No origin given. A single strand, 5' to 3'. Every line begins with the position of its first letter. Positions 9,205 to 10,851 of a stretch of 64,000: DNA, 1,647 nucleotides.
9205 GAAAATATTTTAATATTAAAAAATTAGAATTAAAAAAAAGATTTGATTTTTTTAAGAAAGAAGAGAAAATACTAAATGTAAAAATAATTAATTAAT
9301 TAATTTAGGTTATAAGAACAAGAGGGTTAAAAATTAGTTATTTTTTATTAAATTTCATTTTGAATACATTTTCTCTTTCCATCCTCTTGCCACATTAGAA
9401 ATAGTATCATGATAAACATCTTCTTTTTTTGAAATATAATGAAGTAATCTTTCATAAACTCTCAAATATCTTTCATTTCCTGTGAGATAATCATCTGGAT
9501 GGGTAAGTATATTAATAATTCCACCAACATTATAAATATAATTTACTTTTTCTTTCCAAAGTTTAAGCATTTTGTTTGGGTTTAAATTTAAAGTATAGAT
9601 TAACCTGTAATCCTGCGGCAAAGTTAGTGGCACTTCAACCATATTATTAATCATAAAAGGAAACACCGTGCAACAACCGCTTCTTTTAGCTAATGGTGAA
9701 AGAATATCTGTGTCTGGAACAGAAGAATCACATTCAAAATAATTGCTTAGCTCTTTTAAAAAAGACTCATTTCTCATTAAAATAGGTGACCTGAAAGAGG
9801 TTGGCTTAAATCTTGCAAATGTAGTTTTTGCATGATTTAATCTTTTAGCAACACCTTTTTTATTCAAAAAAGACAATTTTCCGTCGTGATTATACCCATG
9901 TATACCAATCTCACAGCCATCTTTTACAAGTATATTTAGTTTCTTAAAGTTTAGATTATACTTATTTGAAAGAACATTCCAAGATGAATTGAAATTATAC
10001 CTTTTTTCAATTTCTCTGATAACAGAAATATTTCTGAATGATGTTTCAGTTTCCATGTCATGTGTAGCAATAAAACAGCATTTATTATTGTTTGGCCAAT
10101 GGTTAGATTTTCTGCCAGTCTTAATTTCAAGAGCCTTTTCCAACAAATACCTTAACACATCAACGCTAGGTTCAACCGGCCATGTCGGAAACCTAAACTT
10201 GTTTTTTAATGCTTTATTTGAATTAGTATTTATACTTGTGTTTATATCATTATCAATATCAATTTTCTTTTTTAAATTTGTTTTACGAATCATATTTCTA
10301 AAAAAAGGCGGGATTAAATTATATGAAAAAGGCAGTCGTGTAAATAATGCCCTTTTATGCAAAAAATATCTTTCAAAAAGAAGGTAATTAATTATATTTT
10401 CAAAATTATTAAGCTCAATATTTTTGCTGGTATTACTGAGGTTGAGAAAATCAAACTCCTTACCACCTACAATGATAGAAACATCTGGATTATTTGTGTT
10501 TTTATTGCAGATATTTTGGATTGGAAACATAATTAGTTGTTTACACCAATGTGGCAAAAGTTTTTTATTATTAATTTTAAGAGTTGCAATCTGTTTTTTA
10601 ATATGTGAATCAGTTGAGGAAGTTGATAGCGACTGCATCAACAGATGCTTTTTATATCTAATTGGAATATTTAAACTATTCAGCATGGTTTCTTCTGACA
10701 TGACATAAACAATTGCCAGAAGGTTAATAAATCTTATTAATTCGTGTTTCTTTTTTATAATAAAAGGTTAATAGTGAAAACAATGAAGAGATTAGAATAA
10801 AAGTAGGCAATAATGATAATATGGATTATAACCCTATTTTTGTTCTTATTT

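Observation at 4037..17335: Arn-like lipid-carrier aminosugar transfer module (GT2, CE4 deformylase-like, GT-C) combined with a WbpB/WbpE/WbpD-like 3-amino-sugar triad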

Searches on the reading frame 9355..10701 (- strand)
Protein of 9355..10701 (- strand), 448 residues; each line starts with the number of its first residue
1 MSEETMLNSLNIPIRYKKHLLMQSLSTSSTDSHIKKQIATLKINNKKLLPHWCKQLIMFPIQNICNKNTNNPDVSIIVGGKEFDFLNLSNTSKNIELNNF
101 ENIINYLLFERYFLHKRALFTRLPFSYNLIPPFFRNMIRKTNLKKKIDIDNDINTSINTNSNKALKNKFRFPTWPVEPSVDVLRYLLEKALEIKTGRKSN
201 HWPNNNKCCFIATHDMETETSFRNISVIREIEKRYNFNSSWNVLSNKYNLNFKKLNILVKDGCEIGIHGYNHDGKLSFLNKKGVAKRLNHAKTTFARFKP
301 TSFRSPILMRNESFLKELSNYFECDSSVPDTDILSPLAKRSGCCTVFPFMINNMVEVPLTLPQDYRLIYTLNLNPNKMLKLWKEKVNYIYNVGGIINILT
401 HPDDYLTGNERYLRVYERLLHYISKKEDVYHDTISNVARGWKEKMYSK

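Call 3: search_protein_families(library=pfam, proteins=[window:9355-10701:-], max_evalue=0.01)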
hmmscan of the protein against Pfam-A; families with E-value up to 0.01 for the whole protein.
window:9355-10701:- (448 aa): 3 families
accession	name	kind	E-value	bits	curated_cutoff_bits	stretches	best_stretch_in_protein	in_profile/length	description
PF09960.14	DUF2194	-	0.00015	20.7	30.4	1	224-274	299-350/582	Uncharacterised protein conserved in bacteria (DUF2194)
PF01522.26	Polysacc_deac_1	-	0.00022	21.6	23.1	1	233-319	29-117/124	Polysaccharide deacetylase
PF10096.14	DUF2334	-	0.00035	20.6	26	1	253-324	57-142/203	Uncharacterized protein conserved in bacteria (DUF2334)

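Call 8: search_protein_families(library=ncbifam, proteins=[window:9355-10701:-], max_evalue=0.001)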
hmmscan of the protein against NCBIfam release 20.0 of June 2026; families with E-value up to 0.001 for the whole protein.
window:9355-10701:- (448 aa): 0 families

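Call 11: search_solved_structures(query=window:9355-10701:-, max_evalue=10, show_alignments=3)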
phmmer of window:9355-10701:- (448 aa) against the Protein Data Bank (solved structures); distinct sequences matched with E-value up to 10: 6.
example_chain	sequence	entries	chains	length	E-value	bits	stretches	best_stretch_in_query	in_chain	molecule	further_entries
3qbu_A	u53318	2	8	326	0.00016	23.8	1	229-283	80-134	Putative uncharacterized protein | peptidoglycan deacetylase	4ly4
3rxz_A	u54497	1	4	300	0.0005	22.2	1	255-438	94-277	Polysaccharide deacetylase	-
7y51_A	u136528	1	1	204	0.059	15.4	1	240-321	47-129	Predicted xylanase/chitin deacetylase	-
5ynr_A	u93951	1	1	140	0.11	14.5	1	2-110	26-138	Glia Mutation factor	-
6h8l_A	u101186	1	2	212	0.25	13.3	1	228-312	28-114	Peptidoglycan-N-acetylmuramic acid deacetylase PdaC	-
6h8n_A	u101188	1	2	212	0.28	13.2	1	229-312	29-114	Peptidoglycan-N-acetylmuramic acid deacetylase PdaC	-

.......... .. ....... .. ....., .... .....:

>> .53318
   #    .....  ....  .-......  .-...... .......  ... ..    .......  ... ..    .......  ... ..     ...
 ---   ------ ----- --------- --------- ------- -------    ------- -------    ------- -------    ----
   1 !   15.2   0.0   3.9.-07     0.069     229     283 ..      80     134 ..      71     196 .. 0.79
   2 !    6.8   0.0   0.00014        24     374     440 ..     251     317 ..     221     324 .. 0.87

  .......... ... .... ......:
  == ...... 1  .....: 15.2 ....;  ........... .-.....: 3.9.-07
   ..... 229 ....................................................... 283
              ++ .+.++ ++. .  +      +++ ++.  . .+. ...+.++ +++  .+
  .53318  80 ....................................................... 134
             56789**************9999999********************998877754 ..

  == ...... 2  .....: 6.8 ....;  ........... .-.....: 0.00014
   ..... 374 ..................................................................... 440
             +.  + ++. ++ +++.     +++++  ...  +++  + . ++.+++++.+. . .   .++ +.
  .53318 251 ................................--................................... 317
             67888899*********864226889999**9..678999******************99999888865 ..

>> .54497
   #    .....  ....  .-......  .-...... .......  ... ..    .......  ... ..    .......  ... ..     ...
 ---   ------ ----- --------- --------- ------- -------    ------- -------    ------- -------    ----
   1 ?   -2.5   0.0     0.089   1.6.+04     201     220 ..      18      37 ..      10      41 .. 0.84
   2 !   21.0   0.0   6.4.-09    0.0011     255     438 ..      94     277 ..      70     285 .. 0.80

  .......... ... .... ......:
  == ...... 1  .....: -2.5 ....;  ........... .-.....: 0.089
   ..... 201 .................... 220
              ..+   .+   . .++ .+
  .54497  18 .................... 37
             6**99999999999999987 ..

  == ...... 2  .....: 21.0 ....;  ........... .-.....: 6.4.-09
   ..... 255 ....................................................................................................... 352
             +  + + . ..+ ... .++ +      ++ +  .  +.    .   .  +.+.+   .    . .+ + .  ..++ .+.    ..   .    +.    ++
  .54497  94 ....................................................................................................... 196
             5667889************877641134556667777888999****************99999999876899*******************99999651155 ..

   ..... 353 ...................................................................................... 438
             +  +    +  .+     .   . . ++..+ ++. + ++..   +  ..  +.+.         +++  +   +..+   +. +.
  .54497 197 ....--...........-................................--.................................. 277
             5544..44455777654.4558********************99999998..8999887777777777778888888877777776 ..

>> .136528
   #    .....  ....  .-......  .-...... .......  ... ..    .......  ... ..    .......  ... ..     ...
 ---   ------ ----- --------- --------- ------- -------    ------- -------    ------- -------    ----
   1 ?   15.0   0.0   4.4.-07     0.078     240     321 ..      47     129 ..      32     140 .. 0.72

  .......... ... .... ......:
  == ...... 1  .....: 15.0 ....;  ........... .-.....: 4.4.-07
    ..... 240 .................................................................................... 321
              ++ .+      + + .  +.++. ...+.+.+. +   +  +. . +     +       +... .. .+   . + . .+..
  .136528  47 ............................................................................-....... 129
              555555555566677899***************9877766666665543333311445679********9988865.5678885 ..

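Call 14: find_homologous_proteins(query=window:9355-10701:-, max_evalue=0.001)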
Query window:9355-10701:- (448 aa): 33 proteins with E <= 0.001 among 5124 candidates.
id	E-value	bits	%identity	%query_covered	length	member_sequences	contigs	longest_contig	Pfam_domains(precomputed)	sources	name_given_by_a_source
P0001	2.3e-288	974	97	99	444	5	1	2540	-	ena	-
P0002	3.2e-234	796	79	99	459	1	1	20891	-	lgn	-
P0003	1.6e-138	480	55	92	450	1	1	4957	PF01522.27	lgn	-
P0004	2.5e-131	457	54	93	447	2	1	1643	PF10096.15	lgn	-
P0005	8.0e-130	452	52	91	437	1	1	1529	PF10096.15,PF01522.27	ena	-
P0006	5.4e-103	363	49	78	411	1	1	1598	PF01522.27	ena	-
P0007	5.7e-100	353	43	98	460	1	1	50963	PF10096.15,PF01522.27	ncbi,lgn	-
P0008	2.3e-99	351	51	73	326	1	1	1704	PF10096.15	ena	-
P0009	2.3e-99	351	43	92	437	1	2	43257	PF10096.15,PF01522.27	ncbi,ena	-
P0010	2.1e-98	348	43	99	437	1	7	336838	PF10096.15,PF01522.27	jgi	-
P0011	2.0e-94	335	42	98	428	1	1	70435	PF10096.15,PF01522.27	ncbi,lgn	-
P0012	2.9e-94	334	44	77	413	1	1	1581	PF10096.15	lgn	-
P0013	7.4e-91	323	41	90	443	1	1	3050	-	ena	-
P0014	1.3e-90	322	42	92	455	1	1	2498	PF10096.15,PF01522.27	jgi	-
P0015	2.4e-90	322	40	91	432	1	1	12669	-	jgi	jgi:peptidoglycan/xylan/chitin deacetylase (PgdA/CDA1 family)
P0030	2.5e-26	111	32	54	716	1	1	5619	PF15632.12,PF02786.23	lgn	-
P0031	4.0e-26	110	32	53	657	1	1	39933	PF04007.18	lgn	-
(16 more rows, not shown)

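Call 15: find_encoding_contigs(protein=P0007, flank=10000, max_places=2)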
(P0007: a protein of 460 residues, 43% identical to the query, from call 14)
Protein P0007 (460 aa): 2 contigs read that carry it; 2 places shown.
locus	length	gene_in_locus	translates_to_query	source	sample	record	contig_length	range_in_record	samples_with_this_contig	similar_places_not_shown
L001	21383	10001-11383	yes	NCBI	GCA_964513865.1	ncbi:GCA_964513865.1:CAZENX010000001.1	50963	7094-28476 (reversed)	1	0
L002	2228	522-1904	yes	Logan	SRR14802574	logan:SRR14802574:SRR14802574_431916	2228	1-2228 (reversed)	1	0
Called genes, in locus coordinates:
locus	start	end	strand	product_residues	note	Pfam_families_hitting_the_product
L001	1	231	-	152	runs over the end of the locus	PF00908:dTDP_sugar_isom, PF14667:Polysacc_synt_C, PF07883:Cupin_2 (faint)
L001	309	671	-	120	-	PF10049:DUF2283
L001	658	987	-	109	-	-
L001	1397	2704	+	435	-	PF02558:ApbA (weak), PF03446:NAD_binding_2 (faint), PF03721:UDPG_MGDP_dh_N, PF00984:UDPG_MGDP_dh, PF03720:UDPG_MGDP_dh_C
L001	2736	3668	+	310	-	PF01073:3Beta_HSD, PF01370:Epimerase, PF02719:Polysacc_synt_2 (weak), PF04321:RmlD_sub_bind (weak), PF16363:GDP_Man_Dehyd, PF07993:NAD_binding_4 (weak)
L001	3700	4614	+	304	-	PF01073:3Beta_HSD, PF01370:Epimerase, PF02719:Polysacc_synt_2, PF04321:RmlD_sub_bind, PF13460:NAD_binding_10, PF16363:GDP_Man_Dehyd, PF07993:NAD_binding_4 (weak)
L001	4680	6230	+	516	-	PF01943:Polysacc_synt, PF03023:MurJ (faint), PF01554:MatE, PF13440:Polysacc_synt_3, PF01554:MatE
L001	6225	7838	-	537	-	PF01663:Phosphodiest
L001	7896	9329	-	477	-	PF02310:B12-binding, PF04055:Radical_SAM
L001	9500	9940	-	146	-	-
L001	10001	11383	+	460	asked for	PF01522:Polysacc_deac_1 (weak), PF10096:DUF2334 (weak)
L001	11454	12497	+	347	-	PF01408:GFO_IDH_MocA, PF03447:NAD_binding_3, PF02894:GFO_IDH_MocA_C, PF22725:GFO_IDH_MocA_C3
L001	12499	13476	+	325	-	-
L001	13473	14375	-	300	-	PF00892:EamA, PF03151:TPT (faint), PF00892:EamA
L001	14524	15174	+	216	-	PF25087:GMPPB_C (faint), PF21711:DCTN5 (faint), PF25084:LbH_EIF2B (weak), PF00132:Hexapep, PF14602:Hexapep_2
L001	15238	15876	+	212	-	-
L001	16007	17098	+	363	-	PF00155:Aminotran_1_2, PF00266:Aminotran_5, PF01041:DegT_DnrJ_EryC1, PF01212:Beta_elim_lyase (weak)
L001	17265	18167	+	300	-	PF00535:Glycos_transf_2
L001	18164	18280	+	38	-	-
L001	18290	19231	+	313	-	PF02350:Epimerase_2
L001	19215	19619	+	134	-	-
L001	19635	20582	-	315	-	PF03706:LPG_synthase_TM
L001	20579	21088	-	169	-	PF13489:Methyltransf_23 (weak)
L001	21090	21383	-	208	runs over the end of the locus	PF13489:Methyltransf_23, PF07021:MetW (weak), PF13847:Methyltransf_31, PF08241:Methyltransf_11, PF08242:Methyltransf_12 (weak), PF13649:Methyltransf_25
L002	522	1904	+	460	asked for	PF01522:Polysacc_deac_1 (weak), PF10096:DUF2334 (weak)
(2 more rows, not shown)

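Call 16: find_encoding_contigs(protein=P0010, flank=10000, max_places=2)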
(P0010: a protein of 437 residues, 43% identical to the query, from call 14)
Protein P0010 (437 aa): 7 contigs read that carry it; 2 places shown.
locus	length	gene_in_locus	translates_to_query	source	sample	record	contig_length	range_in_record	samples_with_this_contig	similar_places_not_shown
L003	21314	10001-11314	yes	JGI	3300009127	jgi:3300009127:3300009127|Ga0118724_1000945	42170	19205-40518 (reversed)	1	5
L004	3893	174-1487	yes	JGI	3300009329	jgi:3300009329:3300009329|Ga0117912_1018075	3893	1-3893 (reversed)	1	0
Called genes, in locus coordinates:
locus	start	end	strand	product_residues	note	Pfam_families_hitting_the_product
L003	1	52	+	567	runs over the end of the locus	?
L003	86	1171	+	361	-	PF05833:NFACT_N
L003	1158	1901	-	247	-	PF00483:NTP_transferase, PF12804:NTP_transf_3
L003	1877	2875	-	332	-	PF01073:3Beta_HSD, PF01370:Epimerase, PF02719:Polysacc_synt_2, PF04321:RmlD_sub_bind, PF07993:NAD_binding_4, PF13460:NAD_binding_10, PF16363:GDP_Man_Dehyd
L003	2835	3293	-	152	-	PF00908:dTDP_sugar_isom, PF14667:Polysacc_synt_C, PF07883:Cupin_2 (faint)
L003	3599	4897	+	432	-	PF03721:UDPG_MGDP_dh_N, PF00984:UDPG_MGDP_dh, PF03720:UDPG_MGDP_dh_C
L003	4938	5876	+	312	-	PF00106:adh_short (faint), PF01073:3Beta_HSD, PF01370:Epimerase, PF02719:Polysacc_synt_2 (weak), PF04321:RmlD_sub_bind (weak), PF16363:GDP_Man_Dehyd, PF07993:NAD_binding_4 (weak)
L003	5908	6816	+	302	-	PF01073:3Beta_HSD, PF01370:Epimerase, PF02719:Polysacc_synt_2, PF04321:RmlD_sub_bind, PF13460:NAD_binding_10, PF16363:GDP_Man_Dehyd, PF07993:NAD_binding_4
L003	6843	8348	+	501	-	PF01943:Polysacc_synt, PF13440:Polysacc_synt_3, PF01554:MatE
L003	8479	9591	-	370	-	PF04055:Radical_SAM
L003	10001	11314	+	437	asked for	PF01522:Polysacc_deac_1, PF10096:DUF2334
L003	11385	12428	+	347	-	PF01408:GFO_IDH_MocA, PF03447:NAD_binding_3, PF02894:GFO_IDH_MocA_C, PF22725:GFO_IDH_MocA_C3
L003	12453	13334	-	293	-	PF00892:EamA, PF03151:TPT (faint), PF00892:EamA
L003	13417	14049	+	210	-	PF21711:DCTN5 (faint), PF25087:GMPPB_C (faint), PF25084:LbH_EIF2B (weak), PF00132:Hexapep, PF14602:Hexapep_2 (weak)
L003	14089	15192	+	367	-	PF00155:Aminotran_1_2, PF01041:DegT_DnrJ_EryC1, PF00266:Aminotran_5, PF01212:Beta_elim_lyase (weak)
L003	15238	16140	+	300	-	PF00535:Glycos_transf_2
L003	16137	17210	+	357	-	PF02350:Epimerase_2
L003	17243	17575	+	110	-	-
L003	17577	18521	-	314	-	PF03706:LPG_synthase_TM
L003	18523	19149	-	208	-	PF01209:Ubie_methyltran (faint), PF13489:Methyltransf_23, PF13847:Methyltransf_31, PF08241:Methyltransf_11, PF08242:Methyltransf_12, PF13649:Methyltransf_25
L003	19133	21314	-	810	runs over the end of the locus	PF09586:YfhO (weak)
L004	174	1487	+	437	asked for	PF01522:Polysacc_deac_1, PF10096:DUF2334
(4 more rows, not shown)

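Call 17: find_encoding_contigs(protein=P0002, flank=10000, max_places=2)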
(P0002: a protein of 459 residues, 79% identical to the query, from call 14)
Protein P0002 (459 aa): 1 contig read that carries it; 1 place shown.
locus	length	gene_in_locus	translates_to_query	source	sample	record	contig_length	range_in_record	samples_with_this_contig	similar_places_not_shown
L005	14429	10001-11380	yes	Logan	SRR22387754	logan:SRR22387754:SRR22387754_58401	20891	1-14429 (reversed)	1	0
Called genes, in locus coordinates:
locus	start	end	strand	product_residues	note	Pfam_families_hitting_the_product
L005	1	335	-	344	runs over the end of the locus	PF03102:NeuB, PF08666:SAF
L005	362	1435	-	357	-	PF04055:Radical_SAM, PF13186:SPASM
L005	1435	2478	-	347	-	PF04055:Radical_SAM, PF13186:SPASM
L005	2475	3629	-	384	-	PF01041:DegT_DnrJ_EryC1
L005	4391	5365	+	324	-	PF01408:GFO_IDH_MocA, PF22725:GFO_IDH_MocA_C3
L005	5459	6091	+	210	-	PF25087:GMPPB_C (faint), PF25084:LbH_EIF2B (weak), PF00132:Hexapep, PF14602:Hexapep_2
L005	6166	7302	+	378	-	PF00155:Aminotran_1_2, PF00266:Aminotran_5, PF01041:DegT_DnrJ_EryC1, PF01053:Cys_Met_Meta_PP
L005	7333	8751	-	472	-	PF02310:B12-binding, PF04055:Radical_SAM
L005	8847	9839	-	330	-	PF00535:Glycos_transf_2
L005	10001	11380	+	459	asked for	-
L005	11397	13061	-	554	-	PF25840:Ulvan_lyase_N (faint)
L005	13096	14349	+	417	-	PF00037:Fer4 (weak), PF12797:Fer4_2 (faint), PF12837:Fer4_6 (weak), PF13187:Fer4_9 (weak), PF13237:Fer4_10 (weak), PF04422:FrhB_FdhB_N, PF04432:FrhB_FdhB_C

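Call 29: predict_structure(alignment_id=A1)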
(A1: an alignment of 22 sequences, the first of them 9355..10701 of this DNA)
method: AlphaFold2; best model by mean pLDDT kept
length: 448 residues; sequences in the alignment: 22
mean_pLDDT: 86.1   pTM: 0.88
mean pLDDT of the five models: 86.1, 86.0, 85.6, 84.6, 83.7
residues with pLDDT >= 90: 271; 70-90: 119; 50-70: 29; < 50: 29
segments of 3 or more residues with pLDDT < 50: 1-3, 28-30, 145-166
pLDDT, mean of each block of 10 residues (from residue 1): 57 77 61 70 94 89 82 91 89 86 91 84 80 71 49 42 54 94 94 87 93 95 97 98 93 97 95 88 94 96 87 92 94 85 95 94 92 95 98 97 94 98 96 95 71
secondary structure, 60 per line:
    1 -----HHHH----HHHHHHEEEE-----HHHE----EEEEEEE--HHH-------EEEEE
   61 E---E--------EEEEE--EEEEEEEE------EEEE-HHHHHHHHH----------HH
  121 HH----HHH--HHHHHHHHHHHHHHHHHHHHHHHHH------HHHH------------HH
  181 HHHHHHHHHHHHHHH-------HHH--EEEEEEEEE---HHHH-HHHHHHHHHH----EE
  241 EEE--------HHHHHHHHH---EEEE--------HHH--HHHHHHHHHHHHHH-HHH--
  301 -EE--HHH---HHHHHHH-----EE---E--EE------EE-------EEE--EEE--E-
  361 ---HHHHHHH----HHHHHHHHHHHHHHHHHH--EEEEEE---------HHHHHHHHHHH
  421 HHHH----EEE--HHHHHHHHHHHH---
elements in order: H6-9 H14-19 E20-23 E37-43 E56-61 E74-78 E81-88 E95-98 H100-108 H119-122 H132-156 H163-166 H179-195 E208-216 H220-223 H225-234 E239-243 H252-260 E264-267 H281-294 H312-318 E349-351 E354-356 H364-370 H375-392 E395-400 H410-424 E429-431 H434-445

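Call 31: fold_search(model_id=the predicted structure, library=pdb)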
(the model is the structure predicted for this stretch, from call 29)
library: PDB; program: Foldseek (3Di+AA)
matches with E <= 10: 1284; with E <= 0.001: 69
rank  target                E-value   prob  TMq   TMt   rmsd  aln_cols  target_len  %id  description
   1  3rxz_A                9.3e-14  1.00  0.47  0.72   2.5       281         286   18  Crystal structure of putative polysaccharide deacetylase from Mycobacterium smegmatis (released 2011-06-22)
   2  3rxz_C                1.2e-13  1.00  0.45  0.69   2.7       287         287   17  Crystal structure of putative polysaccharide deacetylase from Mycobacterium smegmatis (released 2011-06-22)
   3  3rxz_B                4.9e-13  1.00  0.45  0.69   3.2       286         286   18  Crystal structure of putative polysaccharide deacetylase from Mycobacterium smegmatis (released 2011-06-22)
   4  3qbu_A                3.3e-11  1.00  0.41  0.61   7.4       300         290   16  Crystal structure of putative peptidoglycan deactelyase (HP0310) from Helicobacter pylori (released 2011-05-25)
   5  1z7a_F                3.5e-10  1.00  0.44  0.63   3.6       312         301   15  Crystal structure of probable Polysaccharide deacetylase from Pseudomonas aeruginosa PAO1 (released 2005-05-10)
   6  1z7a_A                5.5e-10  1.00  0.46  0.67   3.6       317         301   14  Crystal structure of probable Polysaccharide deacetylase from Pseudomonas aeruginosa PAO1 (released 2005-05-10)
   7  3cl6_A                9.8e-10  1.00  0.44  0.64   4.5       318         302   14  Crystal structure of Puue Allantoinase (released 2008-06-10)
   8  1z7a_C                1.3e-09  1.00  0.47  0.68   3.4       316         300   14  Crystal structure of probable Polysaccharide deacetylase from Pseudomonas aeruginosa PAO1 (released 2005-05-10)
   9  5zns_A                5.5e-09  1.00  0.40  0.46   7.8       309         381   16  Insect chitin deacetylase (released 2019-02-20)
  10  3s6o_A                8.2e-09  1.00  0.44  0.63   3.0       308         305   15  Crystal structure of a Polysaccharide deacetylase family protein from Burkholderia pseudomallei (released 2011-06-15)
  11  3s6o_C                1.7e-08  1.00  0.45  0.64   3.6       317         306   13  Crystal structure of a Polysaccharide deacetylase family protein from Burkholderia pseudomallei (released 2011-06-15)
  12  5z34_A                7.7e-08  1.00  0.40  0.49   5.4       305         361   14  The structure of a chitin deacetylase from Bombyx mori provide the first insight into insect chitin deacetylation mech (released 2019-02-20)
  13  5znt_A                7.7e-08  1.00  0.40  0.47   7.2       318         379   15  Insect chitin deacetylase (released 2019-02-20)
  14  6hm9                  2.1e-07  1.00  0.36  0.57   3.2       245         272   14  Crystal structure of a BA3943 mutant,a CE4 family pseudoenzyme with restored enzymatic activity. (released 2019-10-09)
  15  8t0j                  2.4e-07  1.00  0.33  0.52   7.6       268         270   12  Salmonella Typhimurium ArnD (released 2023-10-18)
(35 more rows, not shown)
